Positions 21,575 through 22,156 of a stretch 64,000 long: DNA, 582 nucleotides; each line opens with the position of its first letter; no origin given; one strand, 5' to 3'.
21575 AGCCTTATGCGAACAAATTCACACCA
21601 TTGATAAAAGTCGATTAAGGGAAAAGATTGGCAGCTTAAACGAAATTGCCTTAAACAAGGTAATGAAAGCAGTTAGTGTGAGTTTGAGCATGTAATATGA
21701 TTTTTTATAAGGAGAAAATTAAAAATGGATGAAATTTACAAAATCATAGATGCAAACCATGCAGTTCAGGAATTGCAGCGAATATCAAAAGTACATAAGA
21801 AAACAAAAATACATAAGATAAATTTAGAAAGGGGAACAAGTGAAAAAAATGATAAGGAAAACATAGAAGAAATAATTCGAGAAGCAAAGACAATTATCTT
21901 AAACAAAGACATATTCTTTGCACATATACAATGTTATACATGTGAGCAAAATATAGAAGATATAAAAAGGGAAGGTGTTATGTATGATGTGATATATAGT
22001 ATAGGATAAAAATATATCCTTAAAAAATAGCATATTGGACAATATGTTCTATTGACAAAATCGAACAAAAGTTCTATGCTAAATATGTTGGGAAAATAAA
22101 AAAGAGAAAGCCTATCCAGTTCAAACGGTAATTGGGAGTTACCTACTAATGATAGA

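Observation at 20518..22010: Orphan MazF/EndoA-like toxin without a MazE gene, divergently arranged with the only minus-strand gene (a small XRE HTH)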

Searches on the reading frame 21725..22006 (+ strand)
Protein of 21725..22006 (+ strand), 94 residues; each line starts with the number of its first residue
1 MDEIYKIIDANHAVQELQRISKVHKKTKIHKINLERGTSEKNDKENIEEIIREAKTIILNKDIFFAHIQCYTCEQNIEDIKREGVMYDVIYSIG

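Call 5: search_protein_families(library=pfam, proteins=[window:21725-22006:+], max_evalue=0.1)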
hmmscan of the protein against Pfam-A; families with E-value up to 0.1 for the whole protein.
window:21725-22006:+ (94 aa): 0 families

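Call 6: search_protein_families(library=phrogs, proteins=[window:21725-22006:+], max_evalue=0.01)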
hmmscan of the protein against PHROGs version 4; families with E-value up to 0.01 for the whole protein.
window:21725-22006:+ (94 aa): 0 families

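Call 14: find_related_loci(query=window:21725-22006:+, collection=viral_contigs, flank=4000)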
Query window:21725-22006:+ (94 aa) in viral_contigs; peptide patterns used: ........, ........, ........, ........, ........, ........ (x = any residue, [..] = any of these).
32 stretches matched a pattern, but none encodes a relative of the query by tblastn (E <= 1e-3).

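Call 26: find_homologous_proteins(query=A1, max_evalue=0.001)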
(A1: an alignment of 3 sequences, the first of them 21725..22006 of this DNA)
Query A1 (3 sequences) (94 aa, profile of the alignment): 156 proteins with E <= 0.001 among 201 candidates; the best 120 are listed.
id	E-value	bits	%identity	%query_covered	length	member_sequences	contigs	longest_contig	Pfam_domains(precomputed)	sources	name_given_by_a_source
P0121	9.2e-45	169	28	97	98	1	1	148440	-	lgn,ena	-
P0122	1.9e-42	162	32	100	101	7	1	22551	-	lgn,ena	-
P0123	2.2e-42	161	32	98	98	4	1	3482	-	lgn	-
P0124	2.6e-42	161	32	98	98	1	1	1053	-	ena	-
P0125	2.3e-41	158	30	99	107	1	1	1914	-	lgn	-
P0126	2.6e-41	158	29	98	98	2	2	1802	-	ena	-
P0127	4.3e-41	157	31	98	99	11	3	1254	-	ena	-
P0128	9.0e-41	156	35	98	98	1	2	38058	-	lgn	-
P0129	1.1e-40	156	33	98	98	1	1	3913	-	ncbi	-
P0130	3.1e-40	154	28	98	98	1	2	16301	-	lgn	-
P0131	3.4e-40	154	33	98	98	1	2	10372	-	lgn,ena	-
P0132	3.6e-40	154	32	98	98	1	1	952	-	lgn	-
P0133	6.1e-40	153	30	98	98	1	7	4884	-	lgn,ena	-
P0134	8.2e-40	153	36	91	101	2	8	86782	-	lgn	-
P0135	1.4e-39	152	30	97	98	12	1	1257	-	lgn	-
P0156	1.8e-37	146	42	48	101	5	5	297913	-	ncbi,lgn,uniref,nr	ncbi:hypothetical protein GKG47_09175 [Lactonifactor sp. BIOML-A3]|uniref:hypothetical protein n=1 T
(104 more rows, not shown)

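Call 29: find_related_loci(query=A3, collection=genome_contigs, flank=5000)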
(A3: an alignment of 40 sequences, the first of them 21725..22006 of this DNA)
Query A3 (94 aa) in genome_contigs; peptide patterns used: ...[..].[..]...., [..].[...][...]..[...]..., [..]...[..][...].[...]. (x = any residue, [..] = any of these).
198 stretches matched a pattern; 2 encode a relative of the query (tblastn E <= 1e-3); 2 distinct loci.
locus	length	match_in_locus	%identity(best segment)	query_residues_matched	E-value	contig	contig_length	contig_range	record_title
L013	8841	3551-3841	33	1-92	4e-11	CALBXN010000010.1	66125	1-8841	MAG TPA_asm: uncultured Treponema sp. isolate SRR6425805_bin.27_CONCOCT_v1.1_MAG genome assembly, contig: ERZ1767615.139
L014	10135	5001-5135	42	50-94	1e-10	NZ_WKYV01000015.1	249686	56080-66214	Lactonifactor sp. BIOML-A5 scaffold15_size249755, whole genome shotgun sequence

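Call 31: find_related_loci(query=A4, collection=viral_contigs, flank=5000)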
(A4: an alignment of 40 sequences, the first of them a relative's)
Query A4 (98 aa) in viral_contigs; peptide patterns used: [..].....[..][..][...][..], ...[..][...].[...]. (x = any residue, [..] = any of these).
113 stretches matched a pattern; 67 encode a relative of the query (tblastn E <= 1e-3); 67 distinct loci.
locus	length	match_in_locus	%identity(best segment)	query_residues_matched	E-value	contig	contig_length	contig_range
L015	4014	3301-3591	62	1-98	1e-38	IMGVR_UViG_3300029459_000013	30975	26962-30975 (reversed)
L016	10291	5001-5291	63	1-98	8e-39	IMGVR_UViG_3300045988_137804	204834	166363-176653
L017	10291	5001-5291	62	1-98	7e-39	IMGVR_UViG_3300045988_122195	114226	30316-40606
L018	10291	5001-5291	62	1-98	1e-38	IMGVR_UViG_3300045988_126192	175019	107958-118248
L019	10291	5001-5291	61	1-98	2e-38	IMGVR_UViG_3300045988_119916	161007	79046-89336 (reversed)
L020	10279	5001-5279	60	4-96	3e-34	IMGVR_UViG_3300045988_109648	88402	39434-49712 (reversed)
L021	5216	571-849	60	4-96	3e-34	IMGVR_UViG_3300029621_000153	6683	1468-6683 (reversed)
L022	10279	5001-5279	61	4-96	2e-34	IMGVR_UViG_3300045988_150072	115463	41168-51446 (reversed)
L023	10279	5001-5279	61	4-96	2e-34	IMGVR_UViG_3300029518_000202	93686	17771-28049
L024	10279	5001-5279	61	4-96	2e-34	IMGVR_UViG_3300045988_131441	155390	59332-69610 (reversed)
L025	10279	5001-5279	59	4-96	1e-33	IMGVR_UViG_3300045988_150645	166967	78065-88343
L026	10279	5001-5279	60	4-96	5e-34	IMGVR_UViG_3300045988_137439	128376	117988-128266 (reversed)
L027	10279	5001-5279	59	4-96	7e-34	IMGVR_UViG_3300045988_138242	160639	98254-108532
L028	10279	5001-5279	59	4-96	6e-34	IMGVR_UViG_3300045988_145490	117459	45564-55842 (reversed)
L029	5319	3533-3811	59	4-96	6e-34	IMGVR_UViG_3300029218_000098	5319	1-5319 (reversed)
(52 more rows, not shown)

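Call 32: find_related_loci(query=A4, collection=metagenome_contigs, flank=5000)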
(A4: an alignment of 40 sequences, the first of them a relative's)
Query A4 (98 aa) in metagenome_contigs; peptide patterns used: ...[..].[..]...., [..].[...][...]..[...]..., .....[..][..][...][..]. (x = any residue, [..] = any of these).
189 stretches matched a pattern; 87 encode a relative of the query (tblastn E <= 1e-3); the best 80 are kept; 80 distinct loci.
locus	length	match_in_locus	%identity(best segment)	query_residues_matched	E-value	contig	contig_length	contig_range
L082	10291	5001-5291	62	1-98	1e-38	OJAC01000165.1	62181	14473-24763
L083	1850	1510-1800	62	1-98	7e-39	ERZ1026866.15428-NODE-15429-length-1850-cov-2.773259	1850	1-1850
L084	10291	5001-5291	63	1-98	8e-39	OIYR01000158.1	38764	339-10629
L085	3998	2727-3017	61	1-98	6e-38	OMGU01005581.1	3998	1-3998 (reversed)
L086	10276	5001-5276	62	1-93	1e-36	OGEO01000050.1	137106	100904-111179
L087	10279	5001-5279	62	4-96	1e-34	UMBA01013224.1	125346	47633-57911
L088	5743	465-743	61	4-96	2e-34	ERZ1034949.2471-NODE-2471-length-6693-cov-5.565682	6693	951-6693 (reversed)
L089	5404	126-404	60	4-96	2e-34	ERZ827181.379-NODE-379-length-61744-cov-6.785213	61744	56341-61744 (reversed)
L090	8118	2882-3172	63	1-98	2e-34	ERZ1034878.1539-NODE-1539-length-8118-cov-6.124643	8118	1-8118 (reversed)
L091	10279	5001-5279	61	4-96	3e-34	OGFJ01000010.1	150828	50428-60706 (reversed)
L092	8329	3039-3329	63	1-98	2e-34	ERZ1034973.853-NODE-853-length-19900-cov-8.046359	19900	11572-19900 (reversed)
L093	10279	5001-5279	61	4-96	2e-34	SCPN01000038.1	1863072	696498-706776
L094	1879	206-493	60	3-96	2e-34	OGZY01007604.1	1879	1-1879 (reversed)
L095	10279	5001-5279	61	4-96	2e-34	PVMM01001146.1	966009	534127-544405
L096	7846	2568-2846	59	4-96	3e-34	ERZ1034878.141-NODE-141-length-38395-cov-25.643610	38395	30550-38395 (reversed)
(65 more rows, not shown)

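Call 34: predict_structure(alignment_id=A3)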
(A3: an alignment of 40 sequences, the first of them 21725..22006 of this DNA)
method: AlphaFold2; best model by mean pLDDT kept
length: 94 residues; sequences in the alignment: 40
mean_pLDDT: 77.8   pTM: 0.70
mean pLDDT of the five models: 77.8, 77.5, 77.3, 76.9, 70.9
residues with pLDDT >= 90: 4; 70-90: 71; 50-70: 17; < 50: 2
segments of 3 or more residues with pLDDT < 50: none
pLDDT, mean of each block of 10 residues (from residue 1): 72 82 71 79 74 88 75 83 84 60
secondary structure, 60 per line:
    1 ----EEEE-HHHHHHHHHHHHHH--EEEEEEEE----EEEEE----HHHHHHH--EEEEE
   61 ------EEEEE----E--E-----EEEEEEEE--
elements in order: E5-8 H10-23 E26-33 E38-42 H47-53 E56-60 E67-71 E85-92

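Call 41: search_solved_structures(query=A4, max_evalue=10)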
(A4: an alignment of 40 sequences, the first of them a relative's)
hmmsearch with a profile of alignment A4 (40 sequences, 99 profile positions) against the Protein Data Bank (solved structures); distinct sequences matched with E-value up to 10: 17.
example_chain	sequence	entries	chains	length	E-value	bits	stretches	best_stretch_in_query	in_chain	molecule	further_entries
6een_C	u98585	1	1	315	4.2e-06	29.9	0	9-34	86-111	Designer Pentatricopeptide Protein dPPR10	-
8qku_Z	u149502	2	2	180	0.13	15.5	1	10-68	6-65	Vacuolar protein sorting-associated protein 72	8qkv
8fjf_A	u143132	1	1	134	0.16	15.2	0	4-23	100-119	H10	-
9b2l_A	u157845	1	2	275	0.52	13.6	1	49-81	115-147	quorum-quenching N-acyl-homoserine lactonase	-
9b2p_A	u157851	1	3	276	0.53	13.6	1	49-81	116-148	quorum-quenching N-acyl-homoserine lactonase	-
6n9q_P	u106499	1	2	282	0.58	13.4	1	49-81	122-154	Lactonase GcL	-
9b2n_A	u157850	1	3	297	0.59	13.4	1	49-81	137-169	quorum-quenching N-acyl-homoserine lactonase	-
9b2i_A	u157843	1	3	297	0.6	13.4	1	49-81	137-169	quorum-quenching N-acyl-homoserine lactonase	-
6n9i_A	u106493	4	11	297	0.62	13.3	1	49-81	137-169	Putative hydrolase | GcL lactonase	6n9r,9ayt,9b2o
9b2j_A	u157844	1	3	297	0.63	13.3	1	49-81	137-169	quorum-quenching N-acyl-homoserine lactonase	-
8uhg_K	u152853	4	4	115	1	12.7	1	53-93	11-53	DNA-directed RNA polymerase II subunit RPB11-a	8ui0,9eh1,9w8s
8qyv_Z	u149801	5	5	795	1.1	12.6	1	9-67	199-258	Vacuolar protein sorting-associated protein 72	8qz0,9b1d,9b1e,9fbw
4o32_A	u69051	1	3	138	1.1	12.6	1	18-77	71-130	Thioredoxin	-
8trr_D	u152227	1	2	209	1.2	12.4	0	46-64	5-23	A03 TCR alpha chain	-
6cgy_A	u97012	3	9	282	1.7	11.9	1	49-81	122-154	Beta-lactamase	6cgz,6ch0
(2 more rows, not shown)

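Call 53: search_dna_similar(query=P0123, collection=phages, mode=protein, max_evalue=0.001, max_rows=20)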
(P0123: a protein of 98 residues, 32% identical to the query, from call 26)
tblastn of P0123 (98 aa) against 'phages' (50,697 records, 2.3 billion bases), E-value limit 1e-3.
No match.

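Call 54: search_dna_similar(query=P0123, collection=plasmids, mode=protein, max_evalue=0.001, max_rows=20)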
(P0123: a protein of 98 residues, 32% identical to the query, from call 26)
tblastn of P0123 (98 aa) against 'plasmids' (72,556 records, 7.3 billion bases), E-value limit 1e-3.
No match.

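Call 55: predict_structure(alignment_id=A4)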
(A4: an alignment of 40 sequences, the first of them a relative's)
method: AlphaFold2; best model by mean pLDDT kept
length: 98 residues; sequences in the alignment: 40
mean_pLDDT: 90.9   pTM: 0.82
mean pLDDT of the five models: 90.9, 89.0, 89.0, 86.9, 86.2
residues with pLDDT >= 90: 74; 70-90: 20; 50-70: 3; < 50: 1
segments of 3 or more residues with pLDDT < 50: none
pLDDT, mean of each block of 10 residues (from residue 1): 81 93 83 96 94 97 87 96 94 86
secondary structure, 60 per line:
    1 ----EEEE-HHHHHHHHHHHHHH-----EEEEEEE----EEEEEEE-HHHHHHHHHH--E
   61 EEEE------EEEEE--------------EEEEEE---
elements in order: E5-8 H10-23 E29-35 E40-46 H48-57 E60-64 E71-75 E90-95

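Call 56: find_encoding_contigs(protein=P0156, flank=10000, max_places=3)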
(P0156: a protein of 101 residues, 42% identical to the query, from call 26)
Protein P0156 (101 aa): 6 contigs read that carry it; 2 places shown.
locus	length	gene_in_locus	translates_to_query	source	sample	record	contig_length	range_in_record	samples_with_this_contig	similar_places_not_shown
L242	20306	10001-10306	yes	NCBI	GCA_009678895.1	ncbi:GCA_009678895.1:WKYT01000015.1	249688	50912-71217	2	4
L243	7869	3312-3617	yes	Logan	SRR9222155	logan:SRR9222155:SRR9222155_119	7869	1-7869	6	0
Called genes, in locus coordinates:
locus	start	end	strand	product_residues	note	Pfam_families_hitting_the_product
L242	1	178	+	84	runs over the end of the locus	-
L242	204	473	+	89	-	-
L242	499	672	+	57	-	-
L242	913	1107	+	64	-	-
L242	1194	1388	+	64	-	-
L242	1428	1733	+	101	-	PF07282:Cas12f1-like_TNB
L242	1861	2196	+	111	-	-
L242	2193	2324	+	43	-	-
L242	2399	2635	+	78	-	-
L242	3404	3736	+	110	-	PF05534:HicB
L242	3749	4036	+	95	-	-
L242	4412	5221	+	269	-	PF20188:DUF6551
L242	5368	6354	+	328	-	PF00589:Phage_integrase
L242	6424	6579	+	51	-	-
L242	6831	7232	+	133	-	PF01797:Y1_Tnp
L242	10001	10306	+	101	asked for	-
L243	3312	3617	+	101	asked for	-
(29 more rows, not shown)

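Call 66: fold_search(model_id=the predicted structure, library=viral)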
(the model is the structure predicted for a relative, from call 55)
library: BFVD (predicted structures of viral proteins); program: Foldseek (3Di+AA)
matches with E <= 10: 796; with E <= 0.001: 1
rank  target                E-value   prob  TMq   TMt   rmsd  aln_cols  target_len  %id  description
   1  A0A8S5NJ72            8.7e-15  1.00  0.96  0.94   0.7        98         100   53  Uncharacterized protein [Siphoviridae sp. cttFh17]
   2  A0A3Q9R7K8            1.2e-02  0.92  0.39  0.21  12.7       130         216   12  Uncharacterized protein [Bacillus phage pW4]
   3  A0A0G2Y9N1            2.9e-02  0.87  0.43  0.19  13.2       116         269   12  Proliferating cell nuclear antigen [Acanthamoeba polyphaga mimivirus Kroon]
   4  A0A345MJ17            3.6e-02  0.89  0.45  0.41   5.6       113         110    9  Uncharacterized protein [Gordonia phage Daredevil]
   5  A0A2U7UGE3            3.9e-02  0.25  0.25  0.15  14.0       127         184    9  Uncharacterized protein [Pandoravirus macleodensis]
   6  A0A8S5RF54            6.3e-02  0.97  0.54  0.55   5.0       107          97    6  Uncharacterized protein [virus sp. ctE0n6]
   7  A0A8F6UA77            8.0e-02  0.80  0.45  0.19  13.4       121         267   12  Proliferating cell nuclear antigen [Rhinella marina erythrocytic-like virus]
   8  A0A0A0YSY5            9.0e-02  0.28  0.29  0.23  12.6       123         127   14  Uncharacterized protein [Flavobacterium phage FCL-2]
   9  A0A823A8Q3            1.1e-01  0.30  0.31  0.13  12.7       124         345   13  (no name in the UniProt tables at hand)
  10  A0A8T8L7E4            1.4e-01  0.30  0.31  0.31   7.8        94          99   12  (no name in the UniProt tables at hand)
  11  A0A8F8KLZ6            1.5e-01  0.09  0.19  0.09  11.4       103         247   12  CYTH domain-containing protein [Clandestinovirus]
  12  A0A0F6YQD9            1.6e-01  0.41  0.41  0.35   6.4       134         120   13  Uncharacterized protein [Mycobacterium phage Luchador]
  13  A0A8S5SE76            1.6e-01  0.21  0.29  0.22  15.5       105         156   15  Uncharacterized protein [Siphoviridae sp. ctnpt50]
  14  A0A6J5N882            2.0e-01  0.41  0.38  0.19  13.2       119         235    3  Uncharacterized protein [uncultured Caudovirales phage]
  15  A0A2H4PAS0            2.2e-01  0.87  0.52  0.46   4.6        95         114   12  (no name in the UniProt tables at hand)
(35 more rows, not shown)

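Call 85: search_protein_representatives(alignment_id=A4)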
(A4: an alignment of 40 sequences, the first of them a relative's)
Query: 40 sequences, 99 profile positions. Proteins with E-value up to 0.001 (for the whole library): 70; up to 1e-10: 26; up to 1e-30: 2. The best 70 are listed.
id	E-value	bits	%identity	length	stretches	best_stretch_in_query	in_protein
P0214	1.9e-34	133.7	-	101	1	1-98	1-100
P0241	2.5e-33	130.1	-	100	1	1-97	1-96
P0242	2.3e-29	117.4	-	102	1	2-97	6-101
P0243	2.9e-28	113.9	-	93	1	1-76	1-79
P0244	1.5e-25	105.1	-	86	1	11-96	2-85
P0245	1.2e-24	102.3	-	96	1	3-98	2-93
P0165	1.7e-23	98.6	-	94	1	1-98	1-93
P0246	2.1e-23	98.3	-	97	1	3-96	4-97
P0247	2.9e-23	97.8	-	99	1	3-97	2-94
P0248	1.0e-22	96.1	-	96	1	5-97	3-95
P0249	1.3e-22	95.7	-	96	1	1-97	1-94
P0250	5.0e-21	90.7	-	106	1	1-97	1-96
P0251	5.8e-21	90.5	-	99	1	1-97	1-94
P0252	4.4e-19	84.5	-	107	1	3-96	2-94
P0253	5.4e-17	77.7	-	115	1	1-97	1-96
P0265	3.1e-10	56.1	-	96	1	1-96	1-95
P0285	2.2e-06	43.7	-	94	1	5-96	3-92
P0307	9.5e-04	35.3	-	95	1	13-96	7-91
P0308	9.6e-04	35.2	-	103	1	11-97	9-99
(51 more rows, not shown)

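Call 87: find_encoding_contigs(protein=P0307, flank=3000, max_places=3)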
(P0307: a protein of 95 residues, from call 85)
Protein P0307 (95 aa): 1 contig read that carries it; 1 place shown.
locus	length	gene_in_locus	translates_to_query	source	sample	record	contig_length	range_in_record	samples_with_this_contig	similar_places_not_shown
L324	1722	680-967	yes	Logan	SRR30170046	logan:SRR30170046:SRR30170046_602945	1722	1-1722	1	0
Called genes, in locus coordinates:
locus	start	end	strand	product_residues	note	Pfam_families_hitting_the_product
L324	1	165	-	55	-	?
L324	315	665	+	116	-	PF02452:PemK_toxin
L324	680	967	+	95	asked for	-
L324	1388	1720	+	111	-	?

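Call 88: find_encoding_contigs(protein=P0265, flank=3000, max_places=3)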
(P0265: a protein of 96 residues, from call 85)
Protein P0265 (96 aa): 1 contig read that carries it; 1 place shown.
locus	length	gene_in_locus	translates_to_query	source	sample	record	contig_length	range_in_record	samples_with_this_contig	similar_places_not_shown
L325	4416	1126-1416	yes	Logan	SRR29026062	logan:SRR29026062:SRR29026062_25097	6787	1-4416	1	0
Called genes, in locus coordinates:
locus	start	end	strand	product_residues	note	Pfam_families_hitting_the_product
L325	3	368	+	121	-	?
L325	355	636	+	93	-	-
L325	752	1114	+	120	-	PF02452:PemK_toxin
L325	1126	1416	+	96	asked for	-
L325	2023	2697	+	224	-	-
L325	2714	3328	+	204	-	-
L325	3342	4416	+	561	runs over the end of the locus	-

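Call 89: find_encoding_contigs(protein=P0308, flank=4000, max_places=3)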
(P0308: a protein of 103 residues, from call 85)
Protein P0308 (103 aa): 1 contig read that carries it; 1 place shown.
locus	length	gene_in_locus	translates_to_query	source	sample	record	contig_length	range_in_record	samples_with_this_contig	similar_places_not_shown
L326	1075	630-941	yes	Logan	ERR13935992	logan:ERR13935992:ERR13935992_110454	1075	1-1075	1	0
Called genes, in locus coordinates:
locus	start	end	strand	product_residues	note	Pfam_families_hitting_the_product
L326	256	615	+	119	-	PF02452:PemK_toxin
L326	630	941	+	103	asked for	-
